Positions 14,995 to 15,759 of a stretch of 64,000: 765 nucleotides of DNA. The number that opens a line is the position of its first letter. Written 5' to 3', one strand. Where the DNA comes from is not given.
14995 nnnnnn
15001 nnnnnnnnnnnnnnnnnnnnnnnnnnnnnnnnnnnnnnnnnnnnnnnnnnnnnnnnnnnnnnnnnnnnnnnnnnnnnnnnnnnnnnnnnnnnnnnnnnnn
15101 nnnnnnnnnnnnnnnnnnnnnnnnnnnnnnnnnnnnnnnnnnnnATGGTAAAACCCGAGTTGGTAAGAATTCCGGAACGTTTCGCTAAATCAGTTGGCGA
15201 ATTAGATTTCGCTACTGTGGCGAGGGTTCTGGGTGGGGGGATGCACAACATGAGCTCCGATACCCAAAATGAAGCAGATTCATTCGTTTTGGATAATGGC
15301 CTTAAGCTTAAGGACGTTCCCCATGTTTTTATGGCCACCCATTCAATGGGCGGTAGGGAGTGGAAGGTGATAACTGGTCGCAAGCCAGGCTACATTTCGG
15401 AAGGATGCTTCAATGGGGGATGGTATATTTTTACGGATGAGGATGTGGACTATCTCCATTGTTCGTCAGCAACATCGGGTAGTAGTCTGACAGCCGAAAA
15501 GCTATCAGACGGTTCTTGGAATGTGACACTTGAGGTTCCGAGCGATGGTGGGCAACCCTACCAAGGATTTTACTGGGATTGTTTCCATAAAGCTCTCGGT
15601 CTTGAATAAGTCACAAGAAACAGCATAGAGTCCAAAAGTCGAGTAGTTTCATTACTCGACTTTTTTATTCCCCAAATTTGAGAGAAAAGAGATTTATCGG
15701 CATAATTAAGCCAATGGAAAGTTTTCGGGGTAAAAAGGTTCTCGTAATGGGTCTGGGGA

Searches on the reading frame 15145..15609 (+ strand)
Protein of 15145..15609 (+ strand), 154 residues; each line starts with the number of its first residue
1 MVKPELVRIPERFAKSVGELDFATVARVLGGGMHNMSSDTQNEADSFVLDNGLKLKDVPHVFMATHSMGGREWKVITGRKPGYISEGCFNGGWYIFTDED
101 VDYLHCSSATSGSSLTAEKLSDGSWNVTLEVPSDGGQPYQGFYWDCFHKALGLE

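Call 6: search_protein_families(library=pfam, proteins=[window:15145-15609:+], max_evalue=0.1)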
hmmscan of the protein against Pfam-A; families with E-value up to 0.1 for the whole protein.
window:15145-15609:+ (154 aa): 0 families

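Call 9: find_homologous_proteins(query=window:15145-15606:+, max_evalue=0.001)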
Query window:15145-15606:+ (154 aa): 11 proteins with E <= 0.001 among 37 candidates.
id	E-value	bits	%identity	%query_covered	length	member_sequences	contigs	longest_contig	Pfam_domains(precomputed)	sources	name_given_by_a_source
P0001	2.4e-102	358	99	100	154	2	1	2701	-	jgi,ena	-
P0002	1.7e-49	186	59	95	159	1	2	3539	-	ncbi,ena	-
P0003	4.7e-48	181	56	97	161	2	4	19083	-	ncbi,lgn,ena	ncbi:MAG: hypothetical protein AAB849_02940 [Patescibacteria group bacterium]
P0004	2.2e-47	179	61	93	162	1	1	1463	-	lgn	-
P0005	9.7e-44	167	53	96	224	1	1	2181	-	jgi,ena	-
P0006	1.6e-43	166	57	97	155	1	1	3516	-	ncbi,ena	-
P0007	6.5e-43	164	53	97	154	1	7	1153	-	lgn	-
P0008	1.1e-39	154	51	98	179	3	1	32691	-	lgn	-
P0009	8.1e-36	141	57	79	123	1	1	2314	-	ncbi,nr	ncbi:MAG: hypothetical protein Q8P48_03000 [Deltaproteobacteria bacterium]|nr:hypothetical protein [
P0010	2.2e-35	140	49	95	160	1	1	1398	-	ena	-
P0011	3.0e-32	130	46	95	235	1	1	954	-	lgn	-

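Call 10: find_encoding_contigs(protein=P0003, flank=3000, max_places=4)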
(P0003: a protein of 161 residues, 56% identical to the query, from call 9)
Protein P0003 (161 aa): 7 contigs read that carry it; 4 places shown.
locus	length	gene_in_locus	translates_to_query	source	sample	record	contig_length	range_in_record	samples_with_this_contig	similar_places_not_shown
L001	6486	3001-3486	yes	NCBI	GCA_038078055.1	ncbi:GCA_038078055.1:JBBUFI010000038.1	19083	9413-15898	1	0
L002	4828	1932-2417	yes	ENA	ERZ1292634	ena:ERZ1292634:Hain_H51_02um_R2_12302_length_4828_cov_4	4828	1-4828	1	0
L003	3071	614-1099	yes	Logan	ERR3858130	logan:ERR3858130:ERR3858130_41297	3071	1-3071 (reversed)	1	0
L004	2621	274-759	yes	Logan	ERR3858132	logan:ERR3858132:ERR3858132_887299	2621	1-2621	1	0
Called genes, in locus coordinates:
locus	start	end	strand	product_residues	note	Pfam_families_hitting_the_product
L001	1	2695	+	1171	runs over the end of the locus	PF00270:DEAD (weak), PF00271:Helicase_C, PF21010:HA2_C (weak)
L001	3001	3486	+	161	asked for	-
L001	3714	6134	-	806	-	PF00690:Cation_ATPase_N, PF12710:HAD (faint), PF00122:E1-E2_ATPase, PF13246:Cation_ATPase, PF08282:Hydrolase_3 (faint), PF00702:Hydrolase, PF00689:Cation_ATPase_C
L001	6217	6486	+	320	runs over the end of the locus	-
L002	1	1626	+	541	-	?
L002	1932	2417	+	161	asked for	-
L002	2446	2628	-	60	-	-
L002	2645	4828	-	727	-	?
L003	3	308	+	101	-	?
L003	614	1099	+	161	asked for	-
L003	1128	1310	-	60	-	-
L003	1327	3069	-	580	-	?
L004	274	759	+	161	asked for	-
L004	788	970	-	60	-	-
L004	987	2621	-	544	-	?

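Call 11: find_encoding_contigs(protein=P0008, flank=3000, max_places=3)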
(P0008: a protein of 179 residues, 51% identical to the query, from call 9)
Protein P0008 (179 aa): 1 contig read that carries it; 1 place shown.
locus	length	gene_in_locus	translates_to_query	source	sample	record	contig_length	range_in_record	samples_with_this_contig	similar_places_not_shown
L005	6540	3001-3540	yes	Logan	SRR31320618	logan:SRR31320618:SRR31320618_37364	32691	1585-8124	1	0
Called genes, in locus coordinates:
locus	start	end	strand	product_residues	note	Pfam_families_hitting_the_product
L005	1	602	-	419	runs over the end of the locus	PF00232:Glyco_hydro_1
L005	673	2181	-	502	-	PF05970:PIF1, PF13245:AAA_19, PF13401:AAA_22 (weak), PF13604:AAA_30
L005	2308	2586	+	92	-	-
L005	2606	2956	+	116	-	-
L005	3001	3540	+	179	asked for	-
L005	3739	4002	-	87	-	-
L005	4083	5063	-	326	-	PF16162:KwaB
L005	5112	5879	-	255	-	PF03883:H2O2_YaaD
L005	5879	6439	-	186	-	PF01928:CYTH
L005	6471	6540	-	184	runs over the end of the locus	PF22769:DCD, PF00692:dUTPase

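Call 12: find_encoding_contigs(protein=P0002, flank=3000, max_places=3)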
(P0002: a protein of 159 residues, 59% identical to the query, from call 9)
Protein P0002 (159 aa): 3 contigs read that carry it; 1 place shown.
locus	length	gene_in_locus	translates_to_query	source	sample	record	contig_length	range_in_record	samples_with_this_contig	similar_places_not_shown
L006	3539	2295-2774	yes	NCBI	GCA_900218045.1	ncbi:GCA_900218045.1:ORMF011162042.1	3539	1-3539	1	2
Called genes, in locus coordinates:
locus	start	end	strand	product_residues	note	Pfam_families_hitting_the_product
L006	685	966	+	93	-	-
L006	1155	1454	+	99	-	-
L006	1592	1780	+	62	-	-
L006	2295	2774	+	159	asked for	-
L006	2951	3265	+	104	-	PF08960:STIV_B116-like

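Call 13: find_encoding_contigs(protein=P0006, flank=3000, max_places=3)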
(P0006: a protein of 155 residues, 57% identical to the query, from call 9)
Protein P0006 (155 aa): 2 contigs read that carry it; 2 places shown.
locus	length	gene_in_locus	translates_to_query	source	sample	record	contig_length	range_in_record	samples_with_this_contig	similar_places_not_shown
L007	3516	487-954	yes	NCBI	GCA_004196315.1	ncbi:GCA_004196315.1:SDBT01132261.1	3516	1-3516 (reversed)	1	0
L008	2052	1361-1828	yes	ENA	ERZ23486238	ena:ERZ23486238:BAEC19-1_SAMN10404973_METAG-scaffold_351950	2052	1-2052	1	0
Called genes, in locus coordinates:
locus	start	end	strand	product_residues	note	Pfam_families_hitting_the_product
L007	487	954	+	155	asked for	-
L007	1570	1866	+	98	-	-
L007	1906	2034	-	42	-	-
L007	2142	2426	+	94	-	-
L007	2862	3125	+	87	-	-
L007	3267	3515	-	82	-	?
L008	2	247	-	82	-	?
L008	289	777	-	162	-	PF09055:Sod_Ni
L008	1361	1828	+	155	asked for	-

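Call 19: find_encoding_contigs(protein=P0001, flank=3000, max_places=3)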
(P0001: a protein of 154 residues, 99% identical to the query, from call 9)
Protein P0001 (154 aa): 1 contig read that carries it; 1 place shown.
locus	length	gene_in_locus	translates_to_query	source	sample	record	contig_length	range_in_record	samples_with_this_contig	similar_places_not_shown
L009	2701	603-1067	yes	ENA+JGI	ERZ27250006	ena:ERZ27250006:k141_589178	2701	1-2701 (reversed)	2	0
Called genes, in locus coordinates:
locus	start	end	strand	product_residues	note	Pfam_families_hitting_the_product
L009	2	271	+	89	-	?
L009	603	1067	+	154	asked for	-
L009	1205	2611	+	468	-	PF21799:MurD-like_N, PF08245:Mur_ligase_M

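Call 20: find_encoding_contigs(protein=P0004, flank=3000, max_places=3)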
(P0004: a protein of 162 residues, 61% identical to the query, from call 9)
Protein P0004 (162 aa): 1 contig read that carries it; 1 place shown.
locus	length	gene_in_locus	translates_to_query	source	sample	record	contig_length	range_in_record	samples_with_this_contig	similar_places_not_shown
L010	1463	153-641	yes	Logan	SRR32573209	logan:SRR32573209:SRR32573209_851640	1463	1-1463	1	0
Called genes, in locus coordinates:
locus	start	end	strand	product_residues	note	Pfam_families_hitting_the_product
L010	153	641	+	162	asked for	-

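Call 21: find_encoding_contigs(protein=P0005, flank=3000, max_places=3)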
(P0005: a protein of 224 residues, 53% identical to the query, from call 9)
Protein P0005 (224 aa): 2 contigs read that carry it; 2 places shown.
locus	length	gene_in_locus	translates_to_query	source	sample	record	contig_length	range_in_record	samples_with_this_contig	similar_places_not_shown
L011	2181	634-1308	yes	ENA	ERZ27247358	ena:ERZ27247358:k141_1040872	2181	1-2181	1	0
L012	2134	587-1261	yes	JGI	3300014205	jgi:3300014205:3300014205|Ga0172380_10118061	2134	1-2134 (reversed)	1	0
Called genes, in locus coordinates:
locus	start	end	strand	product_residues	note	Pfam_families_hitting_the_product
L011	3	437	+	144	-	?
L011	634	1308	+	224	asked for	-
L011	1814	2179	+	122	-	?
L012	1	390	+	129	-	?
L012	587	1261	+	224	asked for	-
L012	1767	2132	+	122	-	?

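Call 22: find_encoding_contigs(protein=P0007, flank=3000, max_places=5)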
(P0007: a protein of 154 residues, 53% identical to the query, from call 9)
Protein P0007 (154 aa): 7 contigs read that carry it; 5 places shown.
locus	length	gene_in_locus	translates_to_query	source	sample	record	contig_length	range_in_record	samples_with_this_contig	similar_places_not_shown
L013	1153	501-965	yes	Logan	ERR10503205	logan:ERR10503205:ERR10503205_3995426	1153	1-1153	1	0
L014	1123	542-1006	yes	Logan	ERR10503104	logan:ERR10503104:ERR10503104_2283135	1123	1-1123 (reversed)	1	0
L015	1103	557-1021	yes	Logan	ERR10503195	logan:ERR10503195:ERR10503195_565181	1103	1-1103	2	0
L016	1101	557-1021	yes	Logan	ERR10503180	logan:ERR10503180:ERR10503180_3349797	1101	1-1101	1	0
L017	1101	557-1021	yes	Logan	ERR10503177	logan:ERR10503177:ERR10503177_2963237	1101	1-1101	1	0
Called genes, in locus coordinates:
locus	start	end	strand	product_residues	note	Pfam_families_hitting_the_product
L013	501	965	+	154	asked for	-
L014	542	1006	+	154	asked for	-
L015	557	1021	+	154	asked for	-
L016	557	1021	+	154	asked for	-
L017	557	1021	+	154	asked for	-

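Call 23: find_encoding_contigs(protein=P0009, flank=3000, max_places=3)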
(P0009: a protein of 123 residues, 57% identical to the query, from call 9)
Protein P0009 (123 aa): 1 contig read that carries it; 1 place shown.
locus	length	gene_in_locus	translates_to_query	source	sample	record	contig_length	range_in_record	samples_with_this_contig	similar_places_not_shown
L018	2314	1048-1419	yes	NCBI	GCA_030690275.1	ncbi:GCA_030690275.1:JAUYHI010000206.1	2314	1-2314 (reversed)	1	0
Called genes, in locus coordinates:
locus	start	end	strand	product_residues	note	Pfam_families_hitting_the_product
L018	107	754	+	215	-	-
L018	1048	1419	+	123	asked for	-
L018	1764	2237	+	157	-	-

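Call 24: find_encoding_contigs(protein=P0010, flank=3000, max_places=3)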
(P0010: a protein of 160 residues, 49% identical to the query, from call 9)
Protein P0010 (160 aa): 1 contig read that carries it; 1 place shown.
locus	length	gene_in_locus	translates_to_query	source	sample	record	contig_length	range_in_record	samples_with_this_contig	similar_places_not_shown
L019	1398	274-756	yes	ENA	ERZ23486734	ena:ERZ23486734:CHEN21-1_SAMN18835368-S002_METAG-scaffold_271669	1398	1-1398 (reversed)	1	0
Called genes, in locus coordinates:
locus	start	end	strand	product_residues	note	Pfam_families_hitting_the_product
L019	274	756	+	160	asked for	-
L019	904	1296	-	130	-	-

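Call 25: find_encoding_contigs(protein=P0011, flank=3000, max_places=3)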
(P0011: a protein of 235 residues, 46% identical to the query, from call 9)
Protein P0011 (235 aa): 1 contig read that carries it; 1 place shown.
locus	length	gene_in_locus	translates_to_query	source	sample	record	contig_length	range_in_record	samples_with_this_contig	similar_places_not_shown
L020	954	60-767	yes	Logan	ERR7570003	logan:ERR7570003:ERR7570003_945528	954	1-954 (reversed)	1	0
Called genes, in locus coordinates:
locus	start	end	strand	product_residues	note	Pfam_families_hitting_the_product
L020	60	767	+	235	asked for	-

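Call 38: search_protein_representatives(alignment_id=A1)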
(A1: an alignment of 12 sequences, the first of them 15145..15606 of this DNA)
Query: 12 sequences, 157 profile positions. Proteins with E-value up to 0.001 (for the whole library): 149; up to 1e-10: 81; up to 1e-30: 36. The best 149 are listed.
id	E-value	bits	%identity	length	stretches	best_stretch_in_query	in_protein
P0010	7.7e-64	230.2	-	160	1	2-153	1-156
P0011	5.8e-63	227.4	-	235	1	2-151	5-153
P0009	1.5e-56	206.5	-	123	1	28-148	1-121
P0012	1.3e-53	197.0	-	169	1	7-145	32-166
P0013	9.4e-52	190.9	-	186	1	6-144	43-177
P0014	1.7e-51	190.1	-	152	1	2-148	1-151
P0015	2.9e-50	186.1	-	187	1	3-152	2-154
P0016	2.1e-49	183.3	-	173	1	6-145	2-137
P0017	6.0e-47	175.3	-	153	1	7-146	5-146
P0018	1.1e-45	171.2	-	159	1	2-155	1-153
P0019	5.8e-45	168.9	-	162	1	9-146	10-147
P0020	2.8e-44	166.6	-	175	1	2-151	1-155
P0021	3.9e-44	166.2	-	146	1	6-146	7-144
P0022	6.7e-44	165.4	-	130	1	36-155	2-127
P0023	2.0e-43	163.9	-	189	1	10-147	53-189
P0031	8.0e-38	145.7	-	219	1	9-141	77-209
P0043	1.8e-31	125.0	-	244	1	8-148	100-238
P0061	3.0e-21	91.8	-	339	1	15-146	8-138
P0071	1.0e-16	77.1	-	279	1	11-151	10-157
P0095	3.0e-09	52.8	-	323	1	11-148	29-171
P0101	6.5e-08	48.5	-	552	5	21-51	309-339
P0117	8.0e-07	44.9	-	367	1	63-141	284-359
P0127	4.9e-06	42.4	-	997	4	53-114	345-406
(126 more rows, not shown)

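Call 39: search_protein_families(library=phrogs, proteins=[window:15145-15606:+, P0012, P0020, P0031, P0043, P0061, P0071, P0095, P0101, P0127], max_evalue=0.01)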
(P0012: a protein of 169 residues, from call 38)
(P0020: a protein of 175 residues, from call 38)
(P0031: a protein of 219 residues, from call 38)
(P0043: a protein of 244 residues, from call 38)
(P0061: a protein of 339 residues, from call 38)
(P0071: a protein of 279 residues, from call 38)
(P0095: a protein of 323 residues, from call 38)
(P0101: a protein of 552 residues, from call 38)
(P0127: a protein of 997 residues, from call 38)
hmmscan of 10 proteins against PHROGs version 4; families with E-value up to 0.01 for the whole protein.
window:15145-15606:+ (154 aa): 0 families

P0012 (169 aa): 0 families

P0020 (175 aa): 0 families

P0031 (219 aa): 0 families

P0043 (244 aa): 0 families

P0061 (339 aa): 0 families

P0071 (279 aa): 0 families

P0095 (323 aa): 0 families

P0101 (552 aa): 27 families (the best 25 are shown)
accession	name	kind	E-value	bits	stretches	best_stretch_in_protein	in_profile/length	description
phrog_32373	-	unknown function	5.7e-13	50.1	0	54-94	72-112/137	-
phrog_15749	-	unknown function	5.3e-12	47.1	0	429-475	88-134/191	-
phrog_20099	-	unknown function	1.4e-11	45.3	0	144-169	2-27/63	-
phrog_27146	-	unknown function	3.6e-10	40.8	0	342-367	13-38/64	-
phrog_1009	-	unknown function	2.4e-08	35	0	275-324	16-58/103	-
phrog_1698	-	head and packaging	3.1e-08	34.3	0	438-547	393-484/562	minor head protein; receptor binding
phrog_19270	-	unknown function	1.4e-06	29.8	0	61-95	24-58/85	-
phrog_29932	-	unknown function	2.6e-06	27.3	0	192-238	395-441/685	-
phrog_167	-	tail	6.3e-06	25.1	1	53-545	541-996/1555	tail length tape measure protein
phrog_11513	-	DNA, RNA and nucleotide metabolism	2.1e-05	25.7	0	204-249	12-57/87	DNA binding protein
phrog_11805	-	unknown function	3e-05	25.4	0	454-476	40-62/73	-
phrog_858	-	transcription regulation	4.6e-05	24.9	0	57-98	84-125/129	starvation-inducible transcriptional regulator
phrog_16754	-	unknown function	9.3e-05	23.3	0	221-262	69-110/124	-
phrog_10715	-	other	0.00023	22.1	0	304-359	31-86/194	hydrolase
phrog_2818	-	unknown function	0.00033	21.5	0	231-246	29-44/56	-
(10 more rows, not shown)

P0127 (997 aa): 6 families
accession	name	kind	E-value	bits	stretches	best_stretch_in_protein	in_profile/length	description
phrog_34466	-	unknown function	2.2e-08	35.4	0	359-449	20-107/129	-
phrog_18675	-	unknown function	3.7e-08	34.3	0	367-422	33-89/108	-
phrog_35438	-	unknown function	3.2e-06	28.2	0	204-239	53-87/120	-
phrog_22192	-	unknown function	0.00097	20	0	284-332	5-53/82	-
phrog_7507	-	unknown function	0.0026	18.2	0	232-310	182-261/483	-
phrog_17893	-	unknown function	0.0032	18.8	0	202-232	21-49/72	-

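Call 40: search_protein_families(library=pfam, proteins=[P0012, P0020, P0031, P0043, P0061, P0071, P0095, P0101, P0127, P0117], max_evalue=0.01)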
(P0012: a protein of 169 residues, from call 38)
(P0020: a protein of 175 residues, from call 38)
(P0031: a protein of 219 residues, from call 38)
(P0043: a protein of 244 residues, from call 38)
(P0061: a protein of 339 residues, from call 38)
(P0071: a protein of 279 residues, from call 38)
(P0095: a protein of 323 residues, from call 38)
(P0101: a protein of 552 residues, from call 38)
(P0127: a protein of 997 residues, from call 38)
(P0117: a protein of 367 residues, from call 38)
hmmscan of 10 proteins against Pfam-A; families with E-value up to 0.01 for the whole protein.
P0012 (169 aa): 0 families

P0020 (175 aa): 0 families

P0031 (219 aa): 0 families

P0043 (244 aa): 0 families

P0061 (339 aa): 0 families

P0071 (279 aa): 0 families

P0095 (323 aa): 0 families

P0101 (552 aa): 25 families
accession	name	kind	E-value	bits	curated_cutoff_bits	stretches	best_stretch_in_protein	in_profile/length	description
PF04513.17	Baculo_PEP_C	-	4.6e-12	46.6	38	0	435-494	45-102/140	Baculovirus polyhedron envelope protein, PEP, C terminus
PF11693.13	DUF2990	-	3.8e-10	40.2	21.1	0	57-75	26-44/63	Protein of unknown function (DUF2990)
PF00282.25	Pyridoxal_deC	-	6.2e-10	38.8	27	0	93-138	180-224/375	Pyridoxal-dependent decarboxylase conserved domain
PF09718.15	Tape_meas_lam_C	-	4.1e-09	36.8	23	0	438-493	12-58/76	Lambda phage tail tape-measure protein (Tape_meas_lam_C)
PF09578.15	Spore_YabQ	-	8.5e-09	35.9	27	0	114-140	1-27/79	Spore cortex protein YabQ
PF03461.20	TRCF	-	9.6e-09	35.9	25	0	54-99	40-85/95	TRCF domain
PF05778.17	Apo-CIII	-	4.3e-07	29.9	34.1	0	146-178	33-65/69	Apolipoprotein CIII (Apo-CIII)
PF12205.13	GIT1_C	-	1.3e-06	29.1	25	0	430-494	4-69/110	G protein-coupled receptor kinase-interacting protein 1 C term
PF23833.1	DUF7203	-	2.1e-06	28.3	27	0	139-194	2-57/109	Family of unknown function (DUF7203)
PF24531.2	ANC1_spectrin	-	3e-06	28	27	0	62-102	46-89/95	Nuclear anchorage protein 1, spectrin repeat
PF05531.17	NPV_P10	-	2.8e-05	24.9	29.8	0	301-327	43-69/75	Nucleopolyhedrovirus P10 protein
PF16221.11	HTH_47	-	3.6e-05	23.7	27.1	0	174-207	7-41/78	winged helix-turn-helix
PF00574.28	CLP_protease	-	4.5e-05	23.8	20.2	0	158-206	131-179/182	Clp protease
PF23254.1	KH_PARP14_8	-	0.00037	20.7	27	0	200-220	46-66/66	PARP14-like, eighth type I KH domain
PF08653.15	DASH_Dam1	-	0.00043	20.5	26.6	0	155-174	1-20/56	DASH complex subunit Dam1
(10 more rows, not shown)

P0127 (997 aa): 9 families
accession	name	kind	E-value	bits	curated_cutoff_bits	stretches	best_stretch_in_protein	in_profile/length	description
PF08266.18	Cadherin_2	-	1.6e-154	502.6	23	7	9-91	1-83/83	Cadherin-like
PF00028.23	Cadherin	-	1.1e-46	157.6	28.8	5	189-257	2-65/93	Cadherin domain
PF25374.1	Cadherin_FAT4_N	-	4.9e-37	126.6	35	4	850-945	4-85/85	FAT4-like, N-terminal cadherin-like domain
PF17756.7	RET_CLD1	-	5.1e-18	66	26.4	0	602-638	52-88/124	RET Cadherin like domain 1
PF23592.1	Cadherin_CELSR2_9th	-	2.9e-09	37.4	36.8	1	419-517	2-90/100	CELSR2-like, ninth cadherin domain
PF00489.22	IL6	-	9.3e-09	35.6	27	0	912-940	42-70/186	Interleukin-6/G-CSF/MGF family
PF05712.18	MRG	-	8.9e-08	32.2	22.8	0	604-633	91-120/190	MRG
PF23538.1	Teneurin_ABD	-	4.3e-06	27.2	27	0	593-621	85-113/115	Teneurin antibiotic-binding-like domain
PF04760.21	IF2_N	-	0.008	16.4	25.3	0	574-595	3-24/53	Translation initiation factor IF-2, N-terminal region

P0117 (367 aa): 0 families

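Call 41: predict_structure(alignment_id=A1)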
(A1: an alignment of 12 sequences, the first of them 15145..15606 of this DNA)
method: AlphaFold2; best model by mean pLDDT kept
length: 154 residues; sequences in the alignment: 12
mean_pLDDT: 84.9   pTM: 0.79
mean pLDDT of the five models: 84.9, 84.7, 84.4, 84.1, 84.0
residues with pLDDT >= 90: 63; 70-90: 72; 50-70: 19; < 50: 0
segments of 3 or more residues with pLDDT < 50: none
pLDDT, mean of each block of 10 residues (from residue 1): 69 94 91 66 74 71 87 94 80 91 93 94 96 89 87 82
secondary structure, 60 per line:
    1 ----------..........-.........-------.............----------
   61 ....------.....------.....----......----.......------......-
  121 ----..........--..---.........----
elements in order: E11-20 H22-30 H38-50 E61-64 E71-75 E82-86 E91-96 E101-107 E114-119 E125-134 H142-150

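Call 48: search_protein_families(library=padloc, proteins=[window:15145-15606:+, P0003, P0008, P0012, P0020, P0031, P0043], max_evalue=0.01)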
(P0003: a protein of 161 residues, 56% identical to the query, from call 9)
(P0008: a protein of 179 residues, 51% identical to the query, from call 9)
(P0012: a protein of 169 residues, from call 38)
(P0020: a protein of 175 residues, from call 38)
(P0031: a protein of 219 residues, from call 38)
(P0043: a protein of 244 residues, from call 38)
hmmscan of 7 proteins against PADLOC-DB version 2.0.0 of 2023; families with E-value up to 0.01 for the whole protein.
window:15145-15606:+ (154 aa): 0 families

P0003 (161 aa): 0 families

P0008 (179 aa): 0 families

P0012 (169 aa): 0 families

P0020 (175 aa): 0 families

P0031 (219 aa): 0 families

P0043 (244 aa): 0 families

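Call 49: search_protein_families(library=ncbifam, proteins=[window:15145-15606:+, P0003, P0008, P0012, P0020, P0031, P0043], max_evalue=0.01)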
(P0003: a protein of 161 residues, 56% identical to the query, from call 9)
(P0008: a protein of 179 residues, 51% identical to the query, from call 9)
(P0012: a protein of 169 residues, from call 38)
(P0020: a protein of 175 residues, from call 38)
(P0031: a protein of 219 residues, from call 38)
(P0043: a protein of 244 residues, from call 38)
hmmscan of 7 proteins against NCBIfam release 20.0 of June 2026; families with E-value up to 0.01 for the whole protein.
window:15145-15606:+ (154 aa): 0 families

P0003 (161 aa): 0 families

P0008 (179 aa): 0 families

P0012 (169 aa): 0 families

P0020 (175 aa): 0 families

P0031 (219 aa): 0 families

P0043 (244 aa): 0 families

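Call 51: fold_search(model_id=the predicted structure, library=viral)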
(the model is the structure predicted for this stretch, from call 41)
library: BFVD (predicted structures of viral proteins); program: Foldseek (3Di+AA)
matches with E <= 10: 881; with E <= 0.001: 0
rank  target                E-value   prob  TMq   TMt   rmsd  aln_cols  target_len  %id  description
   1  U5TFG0                2.4e-02  0.38  0.24  0.13  16.3       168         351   11  CPXV219 protein [Cowpox virus]
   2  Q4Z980                5.2e-02  0.30  0.19  0.20  15.4       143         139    8  ORF093 [Staphylococcus phage Twort (strain DSM 17442 / HER 48)]
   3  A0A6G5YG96            5.8e-02  0.20  0.17  0.16  16.5       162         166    5  (no name in the UniProt tables at hand)
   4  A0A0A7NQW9            6.5e-02  0.41  0.23  0.20  15.0       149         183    9  Uncharacterized protein [Lactobacillus phage LfeInf]
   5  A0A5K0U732            7.8e-02  0.33  0.28  0.26  16.9       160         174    9  Uncharacterized protein [Yasminevirus sp. GU-2018]
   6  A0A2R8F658            7.8e-02  0.21  0.23  0.05  13.4       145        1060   11  CPXV219 protein [Cowpox virus]
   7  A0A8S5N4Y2            8.3e-02  0.08  0.13  0.16  14.7       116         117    9  Uncharacterized protein [Siphoviridae sp. ctWDo30]
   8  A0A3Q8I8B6            8.7e-02  0.18  0.22  0.21  19.7       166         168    9  Uncharacterized protein [Lactobacillus phage Bromius]
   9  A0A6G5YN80            9.3e-02  0.20  0.18  0.15  14.6       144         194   10  (no name in the UniProt tables at hand)
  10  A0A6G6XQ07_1          1.0e-01  0.25  0.27  0.08  12.4       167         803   10  (no name in the UniProt tables at hand)
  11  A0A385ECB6            1.2e-01  0.30  0.19  0.33  15.3       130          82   11  Uncharacterized protein [Caulobacter phage CcrBL10]
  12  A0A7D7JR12            1.2e-01  0.11  0.17  0.10  16.0       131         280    7  (no name in the UniProt tables at hand)
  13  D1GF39                1.2e-01  0.10  0.14  0.22  16.1       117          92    8  Uncharacterized protein [Sulfolobus spindle-shaped virus 6]
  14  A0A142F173            1.4e-01  0.16  0.19  0.28  13.6       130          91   10  PTS sucrose transporter subunit IIABC-like protein [Bacillus phage Shbh1]
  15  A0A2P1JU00            1.4e-01  0.14  0.22  0.14  10.6       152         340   11  Putative tail tape measure protein [Anoxybacillus phage A403]
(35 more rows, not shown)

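Call 53: find_related_loci(query=A1, collection=metagenome_contigs, flank=1500)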
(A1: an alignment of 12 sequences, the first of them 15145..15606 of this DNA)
Query A1 (154 aa) in metagenome_contigs; peptide patterns used: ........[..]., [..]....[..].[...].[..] (x = any residue, [..] = any of these).
89 stretches matched a pattern; 8 encode a relative of the query (tblastn E <= 1e-3); 8 distinct loci.
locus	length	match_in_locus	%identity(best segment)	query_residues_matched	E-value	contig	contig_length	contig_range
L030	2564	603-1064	99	1-154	3e-109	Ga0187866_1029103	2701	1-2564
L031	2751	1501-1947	57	5-154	4e-55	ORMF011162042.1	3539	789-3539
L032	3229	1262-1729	53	2-154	1e-51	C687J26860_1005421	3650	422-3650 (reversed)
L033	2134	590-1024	53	4-151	2e-50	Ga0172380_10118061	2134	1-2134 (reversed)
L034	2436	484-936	57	5-154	3e-50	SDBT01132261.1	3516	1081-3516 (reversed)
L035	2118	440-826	50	15-148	3e-42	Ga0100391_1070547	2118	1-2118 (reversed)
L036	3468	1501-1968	53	2-154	1e-51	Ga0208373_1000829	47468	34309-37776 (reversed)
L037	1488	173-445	39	61-153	6e-18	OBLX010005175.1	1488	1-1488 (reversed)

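Call 62: search_dna_similar(query=window:15145-15606:+, collection=phages, mode=protein, max_evalue=0.01)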
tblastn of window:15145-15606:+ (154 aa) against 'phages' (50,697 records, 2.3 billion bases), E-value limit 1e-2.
No match.

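Call 63: search_dna_similar(query=window:15145-15606:+, collection=plasmids, mode=protein, max_evalue=0.01)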
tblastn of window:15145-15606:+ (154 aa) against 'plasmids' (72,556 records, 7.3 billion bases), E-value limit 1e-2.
No match.

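Call 64: find_related_loci(query=A1, collection=viral_contigs, flank=1500)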
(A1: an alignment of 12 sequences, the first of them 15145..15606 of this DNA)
Query A1 (154 aa) in viral_contigs; peptide patterns used: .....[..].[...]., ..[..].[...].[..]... (x = any residue, [..] = any of these).
9 stretches matched a pattern, but none encodes a relative of the query by tblastn (E <= 1e-3).
